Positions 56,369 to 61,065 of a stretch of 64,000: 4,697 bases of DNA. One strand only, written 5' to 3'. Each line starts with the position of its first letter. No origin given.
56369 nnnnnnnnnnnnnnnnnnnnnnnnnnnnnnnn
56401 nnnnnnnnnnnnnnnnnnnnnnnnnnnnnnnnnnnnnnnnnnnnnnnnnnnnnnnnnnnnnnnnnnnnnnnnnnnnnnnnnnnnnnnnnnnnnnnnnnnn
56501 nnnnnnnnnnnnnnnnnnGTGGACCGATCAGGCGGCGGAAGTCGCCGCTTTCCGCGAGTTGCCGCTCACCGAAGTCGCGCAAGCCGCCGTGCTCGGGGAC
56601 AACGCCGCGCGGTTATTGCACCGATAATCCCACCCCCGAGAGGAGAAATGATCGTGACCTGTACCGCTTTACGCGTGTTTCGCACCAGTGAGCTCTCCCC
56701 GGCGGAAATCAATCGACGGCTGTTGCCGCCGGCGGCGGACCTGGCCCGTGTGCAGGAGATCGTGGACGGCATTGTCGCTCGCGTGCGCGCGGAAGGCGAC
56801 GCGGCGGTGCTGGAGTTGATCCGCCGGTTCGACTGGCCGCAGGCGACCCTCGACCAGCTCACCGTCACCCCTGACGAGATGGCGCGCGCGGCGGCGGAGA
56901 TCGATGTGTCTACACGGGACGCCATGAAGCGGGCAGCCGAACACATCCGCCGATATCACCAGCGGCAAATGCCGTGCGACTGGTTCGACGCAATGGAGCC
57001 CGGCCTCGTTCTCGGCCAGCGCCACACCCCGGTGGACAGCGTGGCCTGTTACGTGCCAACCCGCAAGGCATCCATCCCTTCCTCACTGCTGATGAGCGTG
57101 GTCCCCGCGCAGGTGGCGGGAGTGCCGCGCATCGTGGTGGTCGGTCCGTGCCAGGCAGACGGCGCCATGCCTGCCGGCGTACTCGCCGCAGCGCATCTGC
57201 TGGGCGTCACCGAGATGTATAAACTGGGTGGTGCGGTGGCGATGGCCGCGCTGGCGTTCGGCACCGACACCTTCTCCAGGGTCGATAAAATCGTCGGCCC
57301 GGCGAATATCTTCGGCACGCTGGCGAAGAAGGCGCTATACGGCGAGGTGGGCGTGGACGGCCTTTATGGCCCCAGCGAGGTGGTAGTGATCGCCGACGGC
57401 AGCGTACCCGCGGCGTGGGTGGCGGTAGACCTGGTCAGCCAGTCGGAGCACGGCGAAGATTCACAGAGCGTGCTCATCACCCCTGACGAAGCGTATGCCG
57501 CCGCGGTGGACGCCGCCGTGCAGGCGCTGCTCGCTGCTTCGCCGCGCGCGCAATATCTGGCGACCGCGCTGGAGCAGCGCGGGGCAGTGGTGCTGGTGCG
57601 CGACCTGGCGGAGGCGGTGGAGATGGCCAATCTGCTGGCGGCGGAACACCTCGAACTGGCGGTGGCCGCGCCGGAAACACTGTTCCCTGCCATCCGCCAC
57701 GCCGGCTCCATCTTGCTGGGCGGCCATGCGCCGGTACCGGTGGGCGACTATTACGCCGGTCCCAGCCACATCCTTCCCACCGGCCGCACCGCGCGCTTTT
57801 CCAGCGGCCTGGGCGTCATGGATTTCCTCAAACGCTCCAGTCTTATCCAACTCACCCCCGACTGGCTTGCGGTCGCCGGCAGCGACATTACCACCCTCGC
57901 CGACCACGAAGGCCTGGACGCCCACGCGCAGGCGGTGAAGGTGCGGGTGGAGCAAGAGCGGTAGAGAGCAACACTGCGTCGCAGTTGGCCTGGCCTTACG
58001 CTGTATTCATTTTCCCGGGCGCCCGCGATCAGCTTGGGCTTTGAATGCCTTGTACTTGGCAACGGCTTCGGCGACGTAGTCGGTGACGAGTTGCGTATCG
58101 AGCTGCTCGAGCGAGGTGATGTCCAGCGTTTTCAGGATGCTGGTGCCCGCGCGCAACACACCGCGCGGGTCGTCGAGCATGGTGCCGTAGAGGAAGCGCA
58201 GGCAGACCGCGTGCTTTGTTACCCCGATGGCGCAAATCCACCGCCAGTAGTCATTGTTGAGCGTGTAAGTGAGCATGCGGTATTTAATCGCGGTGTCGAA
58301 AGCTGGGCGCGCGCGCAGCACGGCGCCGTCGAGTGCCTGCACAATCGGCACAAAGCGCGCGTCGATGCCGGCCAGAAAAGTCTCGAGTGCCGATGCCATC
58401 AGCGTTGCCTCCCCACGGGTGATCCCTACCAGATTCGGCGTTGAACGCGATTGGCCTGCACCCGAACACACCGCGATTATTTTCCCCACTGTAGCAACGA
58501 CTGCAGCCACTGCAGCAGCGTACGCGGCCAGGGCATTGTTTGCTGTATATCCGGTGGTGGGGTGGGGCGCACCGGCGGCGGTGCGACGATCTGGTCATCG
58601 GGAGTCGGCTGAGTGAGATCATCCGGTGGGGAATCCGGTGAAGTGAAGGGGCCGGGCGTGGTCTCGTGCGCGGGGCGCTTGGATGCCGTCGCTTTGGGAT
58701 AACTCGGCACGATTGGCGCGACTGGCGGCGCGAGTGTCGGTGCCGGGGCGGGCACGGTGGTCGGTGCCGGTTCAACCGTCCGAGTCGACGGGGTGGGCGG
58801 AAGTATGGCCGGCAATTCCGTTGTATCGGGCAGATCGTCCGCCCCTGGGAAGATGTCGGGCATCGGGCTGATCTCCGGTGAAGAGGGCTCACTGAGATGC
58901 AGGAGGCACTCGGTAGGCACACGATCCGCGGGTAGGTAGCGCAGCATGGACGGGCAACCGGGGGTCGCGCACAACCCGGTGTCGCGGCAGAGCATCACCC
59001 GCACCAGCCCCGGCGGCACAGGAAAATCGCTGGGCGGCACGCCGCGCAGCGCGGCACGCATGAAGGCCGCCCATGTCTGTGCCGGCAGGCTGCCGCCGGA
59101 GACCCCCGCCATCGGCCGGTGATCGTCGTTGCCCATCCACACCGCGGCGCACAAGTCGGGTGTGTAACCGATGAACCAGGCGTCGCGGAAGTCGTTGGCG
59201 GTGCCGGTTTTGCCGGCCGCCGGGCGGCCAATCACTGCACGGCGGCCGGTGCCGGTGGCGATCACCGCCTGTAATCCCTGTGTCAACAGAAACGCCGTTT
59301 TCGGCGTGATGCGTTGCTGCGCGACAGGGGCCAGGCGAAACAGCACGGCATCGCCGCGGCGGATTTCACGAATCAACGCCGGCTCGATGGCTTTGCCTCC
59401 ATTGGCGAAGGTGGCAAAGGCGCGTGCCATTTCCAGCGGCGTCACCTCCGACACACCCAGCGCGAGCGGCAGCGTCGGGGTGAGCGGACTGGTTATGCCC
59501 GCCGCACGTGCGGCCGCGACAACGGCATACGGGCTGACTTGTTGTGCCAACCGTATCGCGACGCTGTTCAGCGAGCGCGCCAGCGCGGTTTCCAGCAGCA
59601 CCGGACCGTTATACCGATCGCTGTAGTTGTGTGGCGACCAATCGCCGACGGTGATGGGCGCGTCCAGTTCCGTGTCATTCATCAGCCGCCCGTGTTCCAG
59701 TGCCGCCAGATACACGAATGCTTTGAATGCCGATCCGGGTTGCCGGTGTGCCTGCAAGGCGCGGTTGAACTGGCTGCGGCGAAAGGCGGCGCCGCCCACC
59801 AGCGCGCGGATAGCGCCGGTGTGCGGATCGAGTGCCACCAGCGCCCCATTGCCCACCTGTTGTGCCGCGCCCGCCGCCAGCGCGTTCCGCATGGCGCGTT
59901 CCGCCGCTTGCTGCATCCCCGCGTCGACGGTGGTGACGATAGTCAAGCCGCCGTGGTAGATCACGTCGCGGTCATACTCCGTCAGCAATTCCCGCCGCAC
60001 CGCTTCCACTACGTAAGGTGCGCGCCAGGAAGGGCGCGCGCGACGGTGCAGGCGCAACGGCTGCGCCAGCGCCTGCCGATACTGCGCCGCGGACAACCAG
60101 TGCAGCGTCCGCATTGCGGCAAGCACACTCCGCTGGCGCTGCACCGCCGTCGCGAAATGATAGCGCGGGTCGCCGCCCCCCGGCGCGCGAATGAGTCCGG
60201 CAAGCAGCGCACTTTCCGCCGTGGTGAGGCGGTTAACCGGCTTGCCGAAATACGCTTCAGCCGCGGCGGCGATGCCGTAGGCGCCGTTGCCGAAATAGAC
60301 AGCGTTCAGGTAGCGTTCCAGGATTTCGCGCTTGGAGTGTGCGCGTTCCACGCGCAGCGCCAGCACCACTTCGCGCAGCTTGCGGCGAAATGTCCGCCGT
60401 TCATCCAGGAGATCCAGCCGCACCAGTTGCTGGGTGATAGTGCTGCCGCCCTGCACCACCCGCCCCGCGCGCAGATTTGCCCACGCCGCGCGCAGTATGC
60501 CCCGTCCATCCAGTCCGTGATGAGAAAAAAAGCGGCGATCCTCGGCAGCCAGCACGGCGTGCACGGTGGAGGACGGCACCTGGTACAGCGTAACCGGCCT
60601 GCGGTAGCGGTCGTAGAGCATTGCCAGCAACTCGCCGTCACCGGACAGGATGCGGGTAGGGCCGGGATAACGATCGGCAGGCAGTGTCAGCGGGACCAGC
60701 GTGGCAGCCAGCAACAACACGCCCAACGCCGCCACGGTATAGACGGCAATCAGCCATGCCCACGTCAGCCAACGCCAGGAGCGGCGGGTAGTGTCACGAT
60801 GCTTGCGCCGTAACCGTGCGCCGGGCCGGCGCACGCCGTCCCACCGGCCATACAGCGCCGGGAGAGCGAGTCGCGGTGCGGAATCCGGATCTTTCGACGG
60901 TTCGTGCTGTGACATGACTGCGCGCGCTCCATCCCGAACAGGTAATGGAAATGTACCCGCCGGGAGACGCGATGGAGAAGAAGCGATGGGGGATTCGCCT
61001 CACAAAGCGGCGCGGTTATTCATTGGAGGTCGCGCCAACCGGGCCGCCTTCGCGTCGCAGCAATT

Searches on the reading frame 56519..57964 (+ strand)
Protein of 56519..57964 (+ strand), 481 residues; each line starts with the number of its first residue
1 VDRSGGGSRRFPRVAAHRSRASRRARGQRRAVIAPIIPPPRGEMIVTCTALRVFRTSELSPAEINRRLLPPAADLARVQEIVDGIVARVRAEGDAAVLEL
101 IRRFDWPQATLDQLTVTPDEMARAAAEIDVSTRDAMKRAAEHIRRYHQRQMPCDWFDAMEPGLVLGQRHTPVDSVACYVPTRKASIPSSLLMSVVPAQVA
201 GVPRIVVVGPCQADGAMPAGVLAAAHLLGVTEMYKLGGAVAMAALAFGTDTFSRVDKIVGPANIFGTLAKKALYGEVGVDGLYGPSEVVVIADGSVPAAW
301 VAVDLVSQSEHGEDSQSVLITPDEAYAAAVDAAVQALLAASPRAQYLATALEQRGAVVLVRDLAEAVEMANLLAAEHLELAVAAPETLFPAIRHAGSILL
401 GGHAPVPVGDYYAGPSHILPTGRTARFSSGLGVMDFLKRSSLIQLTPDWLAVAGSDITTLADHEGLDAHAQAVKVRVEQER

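Call 46: search_protein_families(library=pfam, proteins=[window:56519-57964:+], max_evalue=0.0001)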
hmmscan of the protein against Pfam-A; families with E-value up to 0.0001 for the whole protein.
window:56519-57964:+ (481 aa): 1 family
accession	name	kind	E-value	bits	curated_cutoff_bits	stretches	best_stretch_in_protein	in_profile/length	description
PF00815.25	Histidinol_dh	-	1.2e-147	492.7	27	1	73-477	6-411/411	Histidinol dehydrogenase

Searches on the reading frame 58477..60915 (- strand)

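Call 45: search_protein_families(library=pfam, proteins=[window:58477-60915:-], max_evalue=0.0001)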
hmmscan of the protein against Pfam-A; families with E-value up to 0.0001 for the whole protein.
window:58477-60915:- (812 aa): 2 families
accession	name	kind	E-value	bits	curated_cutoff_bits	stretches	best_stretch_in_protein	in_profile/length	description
PF00912.28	Transgly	-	2.6e-63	213.1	27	1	94-268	2-177/178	Transglycosylase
PF00905.27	Transpeptidase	-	8.3e-35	120.9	22.1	1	357-587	1-267/299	Penicillin binding protein transpeptidase domain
